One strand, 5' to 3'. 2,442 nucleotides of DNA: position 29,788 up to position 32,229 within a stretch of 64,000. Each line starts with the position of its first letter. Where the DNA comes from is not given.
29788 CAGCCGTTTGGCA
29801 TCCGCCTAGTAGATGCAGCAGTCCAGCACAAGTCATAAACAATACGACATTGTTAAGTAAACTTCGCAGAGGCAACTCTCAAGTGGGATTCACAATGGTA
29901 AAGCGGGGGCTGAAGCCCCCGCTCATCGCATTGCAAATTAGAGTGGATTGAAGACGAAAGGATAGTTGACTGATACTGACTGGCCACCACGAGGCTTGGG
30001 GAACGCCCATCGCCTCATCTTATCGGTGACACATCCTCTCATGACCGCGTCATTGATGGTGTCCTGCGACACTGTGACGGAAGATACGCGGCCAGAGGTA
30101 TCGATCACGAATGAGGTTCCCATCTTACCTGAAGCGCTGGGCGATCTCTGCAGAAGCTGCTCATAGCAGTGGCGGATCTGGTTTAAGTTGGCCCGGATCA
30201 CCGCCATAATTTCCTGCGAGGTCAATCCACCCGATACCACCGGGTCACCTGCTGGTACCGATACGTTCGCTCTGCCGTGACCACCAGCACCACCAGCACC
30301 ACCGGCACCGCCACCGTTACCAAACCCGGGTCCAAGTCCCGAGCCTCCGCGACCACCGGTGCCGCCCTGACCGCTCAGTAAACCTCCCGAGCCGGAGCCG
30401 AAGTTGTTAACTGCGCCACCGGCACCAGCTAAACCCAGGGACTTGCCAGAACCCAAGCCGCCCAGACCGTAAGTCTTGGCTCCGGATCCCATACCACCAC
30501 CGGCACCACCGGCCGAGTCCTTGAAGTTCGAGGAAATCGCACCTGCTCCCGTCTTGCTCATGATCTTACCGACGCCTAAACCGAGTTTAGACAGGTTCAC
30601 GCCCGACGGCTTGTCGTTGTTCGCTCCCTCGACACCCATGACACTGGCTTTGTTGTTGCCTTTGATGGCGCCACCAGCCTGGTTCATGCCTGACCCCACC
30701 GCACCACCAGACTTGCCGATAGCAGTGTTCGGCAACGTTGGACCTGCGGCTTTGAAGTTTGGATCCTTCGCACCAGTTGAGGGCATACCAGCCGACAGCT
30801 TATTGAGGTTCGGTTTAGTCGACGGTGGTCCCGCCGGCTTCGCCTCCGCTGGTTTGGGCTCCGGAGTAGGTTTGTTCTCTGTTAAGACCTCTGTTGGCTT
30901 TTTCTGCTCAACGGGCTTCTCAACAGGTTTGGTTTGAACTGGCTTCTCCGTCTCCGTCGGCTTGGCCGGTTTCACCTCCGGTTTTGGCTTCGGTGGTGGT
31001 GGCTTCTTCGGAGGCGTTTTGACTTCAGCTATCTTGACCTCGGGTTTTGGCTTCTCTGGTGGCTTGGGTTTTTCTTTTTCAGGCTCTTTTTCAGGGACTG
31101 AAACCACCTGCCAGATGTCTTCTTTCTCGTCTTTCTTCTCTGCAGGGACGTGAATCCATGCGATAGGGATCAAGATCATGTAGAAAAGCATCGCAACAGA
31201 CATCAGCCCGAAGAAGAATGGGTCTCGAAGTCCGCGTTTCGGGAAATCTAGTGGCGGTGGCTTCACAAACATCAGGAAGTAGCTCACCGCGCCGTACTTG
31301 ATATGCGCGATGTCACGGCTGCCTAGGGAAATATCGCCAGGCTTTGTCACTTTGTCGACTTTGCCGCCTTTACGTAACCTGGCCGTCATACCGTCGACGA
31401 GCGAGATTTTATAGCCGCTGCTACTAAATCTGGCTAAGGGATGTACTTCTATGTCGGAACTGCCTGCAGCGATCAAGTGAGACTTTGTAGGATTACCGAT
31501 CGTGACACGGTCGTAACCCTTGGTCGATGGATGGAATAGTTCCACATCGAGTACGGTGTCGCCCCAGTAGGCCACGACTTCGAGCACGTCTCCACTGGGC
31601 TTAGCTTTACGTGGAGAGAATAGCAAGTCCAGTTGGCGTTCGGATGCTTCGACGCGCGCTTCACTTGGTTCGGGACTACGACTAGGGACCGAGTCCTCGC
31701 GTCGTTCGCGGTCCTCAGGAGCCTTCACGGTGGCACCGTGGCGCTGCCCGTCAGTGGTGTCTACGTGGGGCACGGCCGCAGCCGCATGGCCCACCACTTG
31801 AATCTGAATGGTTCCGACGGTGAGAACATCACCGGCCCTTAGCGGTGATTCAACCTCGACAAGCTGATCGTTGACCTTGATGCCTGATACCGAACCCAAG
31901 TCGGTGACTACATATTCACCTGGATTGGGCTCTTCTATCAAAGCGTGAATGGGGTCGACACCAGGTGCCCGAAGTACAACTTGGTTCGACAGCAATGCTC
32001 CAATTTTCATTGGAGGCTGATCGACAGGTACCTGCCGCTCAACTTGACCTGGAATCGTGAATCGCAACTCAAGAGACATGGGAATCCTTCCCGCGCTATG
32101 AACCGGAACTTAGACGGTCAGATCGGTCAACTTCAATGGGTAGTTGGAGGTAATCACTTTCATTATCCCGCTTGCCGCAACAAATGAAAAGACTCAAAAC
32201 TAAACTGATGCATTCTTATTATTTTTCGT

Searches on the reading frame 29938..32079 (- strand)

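Call 7: search_protein_families(library=pfam, proteins=[window:29938-32079:-], max_evalue=0.001)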
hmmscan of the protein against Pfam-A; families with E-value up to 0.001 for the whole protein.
window:29938-32079:- (713 aa): 3 families
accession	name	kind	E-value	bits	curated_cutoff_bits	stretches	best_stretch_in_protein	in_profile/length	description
PF00498.31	FHA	-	5.1e-10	40.1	20.7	1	25-89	2-67/67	FHA domain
PF16697.10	Yop-YscD_cpl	-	3.5e-07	30.8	33.2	1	16-96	11-91/94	Inner membrane component of T3SS, cytoplasmic domain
PF03544.19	TonB_C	-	0.00075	20.3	24.6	0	650-711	15-78/79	Gram-negative bacterial TonB protein C-terminal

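Call 77: search_protein_families(library=ncbifam, proteins=[window:29938-32079:-], max_evalue=0.0001)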
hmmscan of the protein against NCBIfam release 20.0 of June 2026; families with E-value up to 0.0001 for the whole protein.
window:29938-32079:- (713 aa): 4 families
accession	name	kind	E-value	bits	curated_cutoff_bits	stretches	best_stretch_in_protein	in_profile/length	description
NF033760.1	gliding_GltG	equivalog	2.4e-34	118.9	650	2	505-711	450-646/650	adventurous gliding motility protein GltG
NF033768.1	myxo_SS_tail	domain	6.9e-30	103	40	1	620-711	2-92/92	AgmX/PglI C-terminal domain-containing protein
NF033761.1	gliding_GltJ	equivalog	6.4e-18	65.2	450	1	609-710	572-671/671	adventurous gliding motility protein GltJ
TIGR03354.1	VI_FHA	hypoth_equivalog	8.3e-05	22.6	120.25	1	16-142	18-155/420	type VI secretion system-associated FHA domain protein TagH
